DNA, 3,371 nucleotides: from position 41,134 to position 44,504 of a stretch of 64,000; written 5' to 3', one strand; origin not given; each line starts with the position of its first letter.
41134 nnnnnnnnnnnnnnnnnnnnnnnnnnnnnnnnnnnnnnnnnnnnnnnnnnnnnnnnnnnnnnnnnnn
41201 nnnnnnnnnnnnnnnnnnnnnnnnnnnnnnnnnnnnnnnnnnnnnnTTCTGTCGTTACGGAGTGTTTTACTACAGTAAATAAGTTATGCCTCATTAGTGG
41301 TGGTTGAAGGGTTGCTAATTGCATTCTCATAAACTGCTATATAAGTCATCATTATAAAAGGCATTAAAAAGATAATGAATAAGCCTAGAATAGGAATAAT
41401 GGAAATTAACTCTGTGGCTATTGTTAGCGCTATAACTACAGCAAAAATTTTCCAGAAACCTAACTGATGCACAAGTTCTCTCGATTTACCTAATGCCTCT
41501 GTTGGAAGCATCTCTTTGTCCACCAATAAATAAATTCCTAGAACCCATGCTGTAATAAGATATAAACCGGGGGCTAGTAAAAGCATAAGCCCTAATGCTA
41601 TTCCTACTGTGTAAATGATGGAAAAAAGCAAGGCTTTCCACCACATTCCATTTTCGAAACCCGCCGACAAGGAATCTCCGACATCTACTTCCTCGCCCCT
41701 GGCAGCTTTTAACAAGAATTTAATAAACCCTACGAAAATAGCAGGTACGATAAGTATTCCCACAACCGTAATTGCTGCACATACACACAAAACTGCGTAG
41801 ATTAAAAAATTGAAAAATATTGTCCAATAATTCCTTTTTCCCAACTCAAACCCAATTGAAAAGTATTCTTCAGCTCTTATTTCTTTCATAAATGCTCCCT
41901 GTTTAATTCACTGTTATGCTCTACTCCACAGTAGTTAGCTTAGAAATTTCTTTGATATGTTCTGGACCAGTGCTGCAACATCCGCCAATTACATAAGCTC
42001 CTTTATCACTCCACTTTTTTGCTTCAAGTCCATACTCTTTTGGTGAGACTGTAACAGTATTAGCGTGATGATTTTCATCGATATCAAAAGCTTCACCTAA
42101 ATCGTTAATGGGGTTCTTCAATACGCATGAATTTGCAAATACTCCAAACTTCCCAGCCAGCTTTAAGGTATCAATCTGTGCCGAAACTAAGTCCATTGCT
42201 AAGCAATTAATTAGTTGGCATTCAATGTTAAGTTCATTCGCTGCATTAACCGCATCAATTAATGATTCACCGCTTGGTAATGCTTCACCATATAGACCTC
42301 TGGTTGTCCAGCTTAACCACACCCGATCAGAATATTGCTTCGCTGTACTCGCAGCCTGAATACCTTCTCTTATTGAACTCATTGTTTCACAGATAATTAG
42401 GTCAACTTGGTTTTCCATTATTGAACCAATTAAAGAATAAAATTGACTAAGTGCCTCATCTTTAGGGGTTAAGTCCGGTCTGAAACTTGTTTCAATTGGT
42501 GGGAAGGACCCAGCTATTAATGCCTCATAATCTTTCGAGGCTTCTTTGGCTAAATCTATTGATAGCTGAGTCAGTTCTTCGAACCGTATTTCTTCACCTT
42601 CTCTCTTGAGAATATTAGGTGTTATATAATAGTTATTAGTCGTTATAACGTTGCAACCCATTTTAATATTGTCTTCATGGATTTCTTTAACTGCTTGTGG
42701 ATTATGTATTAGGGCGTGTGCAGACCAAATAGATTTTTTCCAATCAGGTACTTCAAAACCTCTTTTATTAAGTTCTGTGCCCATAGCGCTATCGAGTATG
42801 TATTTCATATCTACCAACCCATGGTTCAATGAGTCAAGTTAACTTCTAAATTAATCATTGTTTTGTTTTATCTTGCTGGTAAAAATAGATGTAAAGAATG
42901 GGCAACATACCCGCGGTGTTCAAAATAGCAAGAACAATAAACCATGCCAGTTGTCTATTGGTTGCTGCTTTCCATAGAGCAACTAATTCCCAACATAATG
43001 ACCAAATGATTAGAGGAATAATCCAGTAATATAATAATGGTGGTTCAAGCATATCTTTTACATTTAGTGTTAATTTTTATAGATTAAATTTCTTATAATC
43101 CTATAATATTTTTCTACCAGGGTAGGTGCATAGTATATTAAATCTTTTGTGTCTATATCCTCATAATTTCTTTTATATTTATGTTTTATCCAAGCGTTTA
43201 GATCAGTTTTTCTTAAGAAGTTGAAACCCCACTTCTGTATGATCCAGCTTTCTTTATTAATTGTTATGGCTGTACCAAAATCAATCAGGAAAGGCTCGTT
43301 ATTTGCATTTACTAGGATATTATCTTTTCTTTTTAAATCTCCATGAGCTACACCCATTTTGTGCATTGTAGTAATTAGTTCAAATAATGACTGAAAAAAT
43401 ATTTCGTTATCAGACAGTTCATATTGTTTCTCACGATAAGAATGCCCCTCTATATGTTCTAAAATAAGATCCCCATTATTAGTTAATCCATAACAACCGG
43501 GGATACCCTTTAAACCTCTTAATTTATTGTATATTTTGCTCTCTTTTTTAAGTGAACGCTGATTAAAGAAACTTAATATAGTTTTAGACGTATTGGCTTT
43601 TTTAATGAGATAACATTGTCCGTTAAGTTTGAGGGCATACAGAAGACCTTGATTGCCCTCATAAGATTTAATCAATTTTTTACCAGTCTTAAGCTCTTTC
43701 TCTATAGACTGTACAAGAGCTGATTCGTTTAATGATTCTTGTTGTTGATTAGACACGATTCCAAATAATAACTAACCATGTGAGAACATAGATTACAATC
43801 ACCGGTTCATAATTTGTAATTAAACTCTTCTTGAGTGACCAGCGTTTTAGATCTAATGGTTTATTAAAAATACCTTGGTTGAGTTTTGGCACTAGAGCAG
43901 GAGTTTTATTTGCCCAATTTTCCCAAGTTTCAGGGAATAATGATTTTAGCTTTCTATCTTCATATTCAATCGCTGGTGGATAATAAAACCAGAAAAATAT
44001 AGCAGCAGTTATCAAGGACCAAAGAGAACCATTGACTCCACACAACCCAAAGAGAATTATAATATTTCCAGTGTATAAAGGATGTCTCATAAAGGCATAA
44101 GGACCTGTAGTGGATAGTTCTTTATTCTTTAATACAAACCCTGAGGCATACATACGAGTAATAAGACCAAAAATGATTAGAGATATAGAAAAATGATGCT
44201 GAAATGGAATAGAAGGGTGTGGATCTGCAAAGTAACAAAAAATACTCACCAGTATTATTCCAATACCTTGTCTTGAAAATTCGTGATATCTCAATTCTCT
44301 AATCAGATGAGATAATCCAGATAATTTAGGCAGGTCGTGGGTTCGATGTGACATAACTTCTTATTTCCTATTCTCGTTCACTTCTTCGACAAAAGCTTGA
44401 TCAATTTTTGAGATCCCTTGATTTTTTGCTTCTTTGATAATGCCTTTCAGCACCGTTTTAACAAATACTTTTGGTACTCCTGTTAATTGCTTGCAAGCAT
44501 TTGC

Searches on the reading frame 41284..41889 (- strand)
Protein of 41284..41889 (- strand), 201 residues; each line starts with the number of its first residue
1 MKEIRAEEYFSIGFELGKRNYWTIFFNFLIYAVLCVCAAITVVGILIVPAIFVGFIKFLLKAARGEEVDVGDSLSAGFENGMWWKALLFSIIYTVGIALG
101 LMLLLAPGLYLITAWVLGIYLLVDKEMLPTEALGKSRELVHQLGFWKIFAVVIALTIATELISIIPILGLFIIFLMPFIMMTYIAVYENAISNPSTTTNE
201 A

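Call 16: search_protein_families(library=pfam, max_evalue=0.00001, proteins=[window:41284-41889:-])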
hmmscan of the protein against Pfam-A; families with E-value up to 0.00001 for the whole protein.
window:41284-41889:- (201 aa): 1 family
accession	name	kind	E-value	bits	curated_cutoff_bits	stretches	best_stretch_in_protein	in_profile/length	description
PF06161.16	DUF975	-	2.4e-06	28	34.8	0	24-108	34-120/243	Protein of unknown function (DUF975)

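Call 43: search_protein_families(library=ncbifam, max_evalue=0.001, proteins=[window:41284-41889:-])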
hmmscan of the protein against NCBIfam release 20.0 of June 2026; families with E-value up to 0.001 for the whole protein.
window:41284-41889:- (201 aa): 0 families

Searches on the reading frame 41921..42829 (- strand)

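Call 16: search_protein_families(library=pfam, max_evalue=0.00001, proteins=[window:41921-42829:-])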
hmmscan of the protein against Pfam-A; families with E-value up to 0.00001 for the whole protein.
window:41921-42829:- (302 aa): 1 family
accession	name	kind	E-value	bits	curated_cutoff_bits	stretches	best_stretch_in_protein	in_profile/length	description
PF02574.22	S-methyl_trans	-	4.8e-50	171.5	22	1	11-297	2-281/283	Homocysteine S-methyltransferase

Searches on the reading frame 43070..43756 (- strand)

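Call 16: search_protein_families(library=pfam, max_evalue=0.00001, proteins=[window:43070-43756:-])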
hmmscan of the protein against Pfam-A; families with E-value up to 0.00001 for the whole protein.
window:43070-43756:- (228 aa): 2 families
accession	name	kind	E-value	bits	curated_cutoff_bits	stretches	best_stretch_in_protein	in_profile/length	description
PF00069.31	Pkinase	-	1.1e-09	38.5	31.7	1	34-170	10-152/263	Protein kinase domain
PF01163.29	RIO1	-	4.9e-06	26.7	22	1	66-171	52-159/187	RIO domain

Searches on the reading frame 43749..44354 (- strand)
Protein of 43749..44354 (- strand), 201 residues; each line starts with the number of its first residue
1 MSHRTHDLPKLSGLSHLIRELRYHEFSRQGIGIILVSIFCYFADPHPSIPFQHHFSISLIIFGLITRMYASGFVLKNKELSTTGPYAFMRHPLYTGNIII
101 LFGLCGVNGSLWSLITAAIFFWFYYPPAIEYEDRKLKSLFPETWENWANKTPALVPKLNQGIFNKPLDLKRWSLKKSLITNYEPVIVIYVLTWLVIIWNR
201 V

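Call 16: search_protein_families(library=pfam, max_evalue=0.00001, proteins=[window:43749-44354:-])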
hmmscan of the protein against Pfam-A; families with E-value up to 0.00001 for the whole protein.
window:43749-44354:- (201 aa): 2 families
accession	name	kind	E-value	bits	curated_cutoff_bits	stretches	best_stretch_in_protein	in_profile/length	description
PF04191.18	PEMT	-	1.1e-09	39.1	25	1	66-141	28-103/105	Phospholipid methyltransferase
PF04140.19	ICMT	-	4.4e-06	27.5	24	1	74-137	29-94/95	Isoprenylcysteine carboxyl methyltransferase (ICMT) family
